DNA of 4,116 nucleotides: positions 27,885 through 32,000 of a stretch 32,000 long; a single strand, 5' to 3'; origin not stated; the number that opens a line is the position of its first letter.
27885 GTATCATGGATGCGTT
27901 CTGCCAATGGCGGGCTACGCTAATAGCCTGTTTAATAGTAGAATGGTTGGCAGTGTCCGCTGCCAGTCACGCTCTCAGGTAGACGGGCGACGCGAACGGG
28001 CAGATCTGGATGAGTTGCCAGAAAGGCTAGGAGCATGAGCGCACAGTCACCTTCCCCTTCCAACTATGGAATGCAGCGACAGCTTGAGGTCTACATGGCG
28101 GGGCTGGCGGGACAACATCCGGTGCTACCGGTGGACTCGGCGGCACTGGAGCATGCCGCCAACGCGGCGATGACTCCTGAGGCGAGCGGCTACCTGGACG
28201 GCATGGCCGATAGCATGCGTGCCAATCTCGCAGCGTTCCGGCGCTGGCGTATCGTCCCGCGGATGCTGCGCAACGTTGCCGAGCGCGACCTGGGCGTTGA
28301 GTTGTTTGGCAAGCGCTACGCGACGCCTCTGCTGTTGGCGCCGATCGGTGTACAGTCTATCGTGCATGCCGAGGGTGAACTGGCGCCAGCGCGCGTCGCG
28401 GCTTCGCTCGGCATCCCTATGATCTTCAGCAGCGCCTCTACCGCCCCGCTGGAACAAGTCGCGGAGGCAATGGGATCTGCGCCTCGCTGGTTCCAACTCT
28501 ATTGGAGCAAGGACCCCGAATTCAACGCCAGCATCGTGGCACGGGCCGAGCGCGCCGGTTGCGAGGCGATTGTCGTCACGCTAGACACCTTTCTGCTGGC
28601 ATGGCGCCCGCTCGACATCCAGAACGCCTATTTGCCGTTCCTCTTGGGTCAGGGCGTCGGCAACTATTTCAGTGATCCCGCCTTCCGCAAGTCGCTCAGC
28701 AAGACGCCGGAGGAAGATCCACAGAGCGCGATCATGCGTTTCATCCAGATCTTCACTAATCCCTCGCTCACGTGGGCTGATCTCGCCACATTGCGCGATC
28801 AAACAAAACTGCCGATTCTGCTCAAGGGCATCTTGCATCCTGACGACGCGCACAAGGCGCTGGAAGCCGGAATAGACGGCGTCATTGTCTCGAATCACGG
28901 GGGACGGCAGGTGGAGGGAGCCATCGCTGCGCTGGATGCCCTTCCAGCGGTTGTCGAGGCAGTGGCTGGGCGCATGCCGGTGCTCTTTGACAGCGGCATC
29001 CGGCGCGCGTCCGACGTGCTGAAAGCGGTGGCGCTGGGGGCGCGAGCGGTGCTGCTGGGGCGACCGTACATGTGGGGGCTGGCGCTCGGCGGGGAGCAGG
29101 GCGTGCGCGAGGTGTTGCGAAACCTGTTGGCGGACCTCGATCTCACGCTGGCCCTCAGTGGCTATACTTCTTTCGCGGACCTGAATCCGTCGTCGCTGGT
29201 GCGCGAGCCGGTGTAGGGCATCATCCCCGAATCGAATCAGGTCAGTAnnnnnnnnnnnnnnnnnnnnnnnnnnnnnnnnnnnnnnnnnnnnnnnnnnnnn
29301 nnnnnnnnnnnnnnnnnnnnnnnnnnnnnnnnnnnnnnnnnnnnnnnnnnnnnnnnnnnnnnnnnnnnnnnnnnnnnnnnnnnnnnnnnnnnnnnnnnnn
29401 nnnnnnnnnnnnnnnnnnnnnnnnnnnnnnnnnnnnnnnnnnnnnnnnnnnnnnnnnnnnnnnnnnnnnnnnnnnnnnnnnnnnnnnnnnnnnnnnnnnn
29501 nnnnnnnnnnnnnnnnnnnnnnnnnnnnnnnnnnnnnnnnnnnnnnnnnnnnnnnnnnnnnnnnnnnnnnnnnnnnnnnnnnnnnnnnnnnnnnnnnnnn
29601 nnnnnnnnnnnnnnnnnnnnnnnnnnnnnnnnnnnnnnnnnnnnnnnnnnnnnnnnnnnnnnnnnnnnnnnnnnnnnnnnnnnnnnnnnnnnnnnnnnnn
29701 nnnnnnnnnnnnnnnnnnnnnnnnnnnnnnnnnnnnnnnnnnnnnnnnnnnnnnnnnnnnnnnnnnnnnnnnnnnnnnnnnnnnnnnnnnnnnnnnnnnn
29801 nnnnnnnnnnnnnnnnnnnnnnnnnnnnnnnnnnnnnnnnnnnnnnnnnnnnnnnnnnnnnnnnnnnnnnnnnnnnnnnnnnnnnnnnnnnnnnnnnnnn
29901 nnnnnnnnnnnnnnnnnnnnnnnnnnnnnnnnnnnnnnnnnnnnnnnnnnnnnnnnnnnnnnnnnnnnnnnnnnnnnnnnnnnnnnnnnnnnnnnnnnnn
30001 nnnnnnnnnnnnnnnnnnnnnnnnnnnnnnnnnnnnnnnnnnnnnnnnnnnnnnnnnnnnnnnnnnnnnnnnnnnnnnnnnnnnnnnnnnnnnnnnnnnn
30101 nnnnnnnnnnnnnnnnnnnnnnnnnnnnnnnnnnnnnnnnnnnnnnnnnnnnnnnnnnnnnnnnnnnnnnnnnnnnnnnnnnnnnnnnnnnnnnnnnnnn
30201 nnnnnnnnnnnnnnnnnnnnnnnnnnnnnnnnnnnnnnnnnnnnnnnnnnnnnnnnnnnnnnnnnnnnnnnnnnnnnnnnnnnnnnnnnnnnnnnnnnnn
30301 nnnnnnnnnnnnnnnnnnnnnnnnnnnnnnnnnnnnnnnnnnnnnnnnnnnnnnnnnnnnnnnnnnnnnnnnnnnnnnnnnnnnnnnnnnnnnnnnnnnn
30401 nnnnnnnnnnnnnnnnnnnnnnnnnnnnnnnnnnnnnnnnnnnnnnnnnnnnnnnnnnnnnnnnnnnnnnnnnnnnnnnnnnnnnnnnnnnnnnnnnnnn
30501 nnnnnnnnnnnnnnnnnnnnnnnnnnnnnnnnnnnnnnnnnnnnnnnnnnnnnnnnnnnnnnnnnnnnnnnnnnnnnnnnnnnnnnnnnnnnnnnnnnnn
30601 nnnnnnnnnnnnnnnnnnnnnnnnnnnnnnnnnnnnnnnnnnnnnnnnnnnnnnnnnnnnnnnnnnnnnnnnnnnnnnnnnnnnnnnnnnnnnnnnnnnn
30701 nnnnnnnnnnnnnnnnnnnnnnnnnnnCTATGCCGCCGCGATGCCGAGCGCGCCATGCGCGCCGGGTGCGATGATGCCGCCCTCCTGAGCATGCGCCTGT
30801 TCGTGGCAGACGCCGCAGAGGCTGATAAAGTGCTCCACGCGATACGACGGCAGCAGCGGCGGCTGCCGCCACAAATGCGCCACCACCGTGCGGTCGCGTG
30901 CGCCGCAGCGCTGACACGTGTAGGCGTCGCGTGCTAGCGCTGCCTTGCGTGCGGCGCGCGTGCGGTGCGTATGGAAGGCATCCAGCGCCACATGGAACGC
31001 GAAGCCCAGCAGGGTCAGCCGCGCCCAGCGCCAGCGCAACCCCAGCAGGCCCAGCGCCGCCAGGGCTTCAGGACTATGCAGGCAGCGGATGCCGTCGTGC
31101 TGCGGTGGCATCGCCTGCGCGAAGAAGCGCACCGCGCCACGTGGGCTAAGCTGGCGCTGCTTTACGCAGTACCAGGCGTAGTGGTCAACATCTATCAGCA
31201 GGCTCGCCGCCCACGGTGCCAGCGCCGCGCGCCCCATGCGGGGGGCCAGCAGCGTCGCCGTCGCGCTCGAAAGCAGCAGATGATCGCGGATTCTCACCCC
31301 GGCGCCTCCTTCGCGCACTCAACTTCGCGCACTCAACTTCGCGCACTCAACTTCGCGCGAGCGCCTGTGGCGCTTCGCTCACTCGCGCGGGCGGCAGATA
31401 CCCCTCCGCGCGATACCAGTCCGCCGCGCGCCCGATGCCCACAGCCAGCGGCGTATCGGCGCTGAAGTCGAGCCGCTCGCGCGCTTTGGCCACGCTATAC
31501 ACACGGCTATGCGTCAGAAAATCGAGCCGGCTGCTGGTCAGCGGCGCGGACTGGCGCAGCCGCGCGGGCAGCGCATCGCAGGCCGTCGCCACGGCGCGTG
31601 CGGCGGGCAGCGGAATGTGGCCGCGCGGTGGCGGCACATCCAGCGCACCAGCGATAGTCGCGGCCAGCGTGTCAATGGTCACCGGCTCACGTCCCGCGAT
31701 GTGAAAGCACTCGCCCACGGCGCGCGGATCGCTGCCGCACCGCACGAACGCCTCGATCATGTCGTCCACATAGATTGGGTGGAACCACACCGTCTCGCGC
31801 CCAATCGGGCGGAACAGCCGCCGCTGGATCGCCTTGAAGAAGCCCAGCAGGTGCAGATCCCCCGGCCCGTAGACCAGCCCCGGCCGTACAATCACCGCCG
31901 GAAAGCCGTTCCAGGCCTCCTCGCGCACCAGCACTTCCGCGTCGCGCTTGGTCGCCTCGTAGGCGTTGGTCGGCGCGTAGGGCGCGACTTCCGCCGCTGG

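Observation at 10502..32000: Glycan island combining two processive GT2 synthases with three GT-C transferases, three GH-like modules, a flippase-like protein and a radical SAM enzyme: candidate undescribed envelope/EPS pathway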

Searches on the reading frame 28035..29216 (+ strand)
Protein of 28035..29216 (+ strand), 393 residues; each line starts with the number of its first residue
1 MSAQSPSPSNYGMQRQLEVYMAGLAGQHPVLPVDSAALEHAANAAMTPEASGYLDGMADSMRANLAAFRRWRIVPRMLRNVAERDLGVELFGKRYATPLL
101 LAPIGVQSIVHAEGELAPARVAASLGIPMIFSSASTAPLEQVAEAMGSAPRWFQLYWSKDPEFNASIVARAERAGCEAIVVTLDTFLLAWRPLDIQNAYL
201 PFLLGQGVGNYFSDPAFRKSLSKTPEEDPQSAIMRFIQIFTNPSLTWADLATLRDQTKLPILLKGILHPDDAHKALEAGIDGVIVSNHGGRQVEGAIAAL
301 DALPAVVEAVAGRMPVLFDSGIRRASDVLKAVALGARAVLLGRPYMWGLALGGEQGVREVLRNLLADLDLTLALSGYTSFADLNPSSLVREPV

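Call 6: search_protein_families(library=pfam, proteins=[window:28035-29216:+], max_evalue=0.01)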
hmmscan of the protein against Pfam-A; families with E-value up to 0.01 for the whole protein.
window:28035-29216:+ (393 aa): 5 families
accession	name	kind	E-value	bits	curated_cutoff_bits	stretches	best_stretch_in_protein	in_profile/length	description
PF01070.24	FMN_dh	-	1.4e-123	412.8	24.9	1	42-388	1-348/350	FMN-dependent dehydrogenase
PF05690.20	ThiG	-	2.4e-08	34.1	23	1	303-341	167-203/247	Thiazole biosynthesis protein ThiG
PF00478.31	IMPDH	-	0.00012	21.7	25.6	1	291-343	183-237/345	IMP dehydrogenase / GMP reductase domain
PF03060.21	NMO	-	0.00087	19.2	28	1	270-346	147-226/331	Nitronate monooxygenase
PF00977.27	His_biosynth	-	0.0015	18.5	23.6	0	298-342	56-102/228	Histidine biosynthesis protein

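Call 8: search_protein_families(library=ncbifam, proteins=[window:28035-29216:+], max_evalue=0.01)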
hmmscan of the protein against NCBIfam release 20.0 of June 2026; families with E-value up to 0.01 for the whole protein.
window:28035-29216:+ (393 aa): 10 families
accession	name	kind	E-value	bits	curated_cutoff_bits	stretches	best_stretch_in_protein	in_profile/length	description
NF008398.0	PRK11197.1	subfamily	3.6e-72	243.3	376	2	236-390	223-377/381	L-lactate dehydrogenase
TIGR02708.1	L_lactate_ox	equivalog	8.4e-72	242.2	645.5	1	36-392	17-362/367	L-lactate oxidase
TIGR03966.1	actino_HemFlav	equivalog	5e-71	239.4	470.85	2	226-389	215-378/385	pre-mycofactocin synthase MftD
NF033901.1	L_lactate_LldD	exception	1.2e-65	222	550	2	241-390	228-377/377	FMN-dependent L-lactate dehydrogenase LldD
TIGR02151.1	IPP_isom_2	equivalog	7.8e-09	34.9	281.3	1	307-389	254-335/338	type 2 isopentenyl-diphosphate Delta-isomerase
TIGR03151.1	enACPred_II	equivalog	0.00022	20.6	453.1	1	276-346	126-194/307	enoyl-[acyl-carrier-protein] reductase FabK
TIGR01302.1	IMP_dehydrog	equivalog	0.00032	19.7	481.5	1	298-343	311-357/450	IMP dehydrogenase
NF003302.0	PRK04302.1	subfamily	0.00045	20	132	0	306-341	166-201/223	triose-phosphate isomerase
TIGR01304.1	IMP_DH_rel_2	equivalog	0.00066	19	342.1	1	249-345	176-286/365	GuaB3 family IMP dehydrogenase-related protein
NF041303.1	Indglycph_syn_Halo_TrpC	equivalog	0.0083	15.4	380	0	269-346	162-237/250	indole-3-glycerol phosphate synthase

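Call 12: find_encoding_contigs(protein=window:28035-29216:+, flank=10000, max_places=6)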
Protein window:28035-29216:+ (393 aa): no gene with exactly this product is on record in the collection.

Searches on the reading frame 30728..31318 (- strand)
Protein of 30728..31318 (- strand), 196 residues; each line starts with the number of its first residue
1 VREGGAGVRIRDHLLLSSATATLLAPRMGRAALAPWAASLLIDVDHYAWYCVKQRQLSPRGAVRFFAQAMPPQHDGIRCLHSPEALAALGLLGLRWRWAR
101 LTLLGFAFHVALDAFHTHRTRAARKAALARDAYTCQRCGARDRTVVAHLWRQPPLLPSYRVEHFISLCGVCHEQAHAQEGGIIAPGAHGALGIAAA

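Call 6: search_protein_families(library=pfam, proteins=[window:30728-31318:-], max_evalue=0.01)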
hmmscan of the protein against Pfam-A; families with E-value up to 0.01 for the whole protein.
window:30728-31318:- (196 aa): 0 families

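Call 8: search_protein_families(library=ncbifam, proteins=[window:30728-31318:-], max_evalue=0.01)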
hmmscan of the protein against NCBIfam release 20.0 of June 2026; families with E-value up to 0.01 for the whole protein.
window:30728-31318:- (196 aa): 1 family
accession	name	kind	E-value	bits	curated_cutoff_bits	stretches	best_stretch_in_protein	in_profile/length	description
NF040563.1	guided_IscB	equivalog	0.00046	19.4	175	1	123-181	183-241/314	RNA-guided endonuclease IscB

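Call 49: search_protein_families(library=pfam, proteins=[window:30728-31318:-], max_evalue=1)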
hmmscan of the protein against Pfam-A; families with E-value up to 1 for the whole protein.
window:30728-31318:- (196 aa): 2 families
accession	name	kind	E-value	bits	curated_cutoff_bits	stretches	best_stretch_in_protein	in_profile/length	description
PF04307.19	YdjM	-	0.091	12.7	29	1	12-117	5-110/176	YdjM inner membrane protein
PF04438.22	zf-HIT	-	0.23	11.7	24.7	0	132-141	13-22/30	HIT zinc finger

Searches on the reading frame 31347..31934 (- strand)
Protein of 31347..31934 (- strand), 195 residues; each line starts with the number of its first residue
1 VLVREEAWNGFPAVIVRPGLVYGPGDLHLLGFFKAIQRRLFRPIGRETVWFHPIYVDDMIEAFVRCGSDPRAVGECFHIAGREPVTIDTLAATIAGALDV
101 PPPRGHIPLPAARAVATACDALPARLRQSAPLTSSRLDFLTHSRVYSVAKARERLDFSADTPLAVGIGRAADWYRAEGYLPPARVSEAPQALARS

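Call 6: search_protein_families(library=pfam, proteins=[window:31347-31934:-], max_evalue=0.01)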
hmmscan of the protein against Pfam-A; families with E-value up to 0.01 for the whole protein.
window:31347-31934:- (195 aa): 2 families
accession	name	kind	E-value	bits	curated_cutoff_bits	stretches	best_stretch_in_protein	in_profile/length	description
PF01370.27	Epimerase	-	0.0029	17.5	20.9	1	9-73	160-231/240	NAD dependent epimerase/dehydratase family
PF01073.25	3Beta_HSD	-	0.0032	17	22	1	13-103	173-273/280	3-beta hydroxysteroid dehydrogenase/isomerase family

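Call 8: search_protein_families(library=ncbifam, proteins=[window:31347-31934:-], max_evalue=0.01)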
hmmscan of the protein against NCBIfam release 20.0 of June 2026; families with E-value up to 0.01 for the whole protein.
window:31347-31934:- (195 aa): 4 families
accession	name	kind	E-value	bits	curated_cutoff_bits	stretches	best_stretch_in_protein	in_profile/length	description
NF042422.1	oxyalk_red_OleD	equivalog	2.1e-10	40.5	580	1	12-173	159-327/329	2-alkyl-3-oxoalkanoate reductase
TIGR03466.1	HpnA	hypoth_equivalog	7.1e-09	35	367.65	1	3-180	152-327/327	hopanoid-associated sugar epimerase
NF042423.1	oxyalk_red_Shew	equivalog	3.5e-08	32.9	580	1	11-166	164-327/331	2-alkyl-3-oxoalkanoate reductase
NF050030.1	thlkprotThyD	equivalog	0.0016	17.7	400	1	13-101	167-253/305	thylakoid membrane protein ThyD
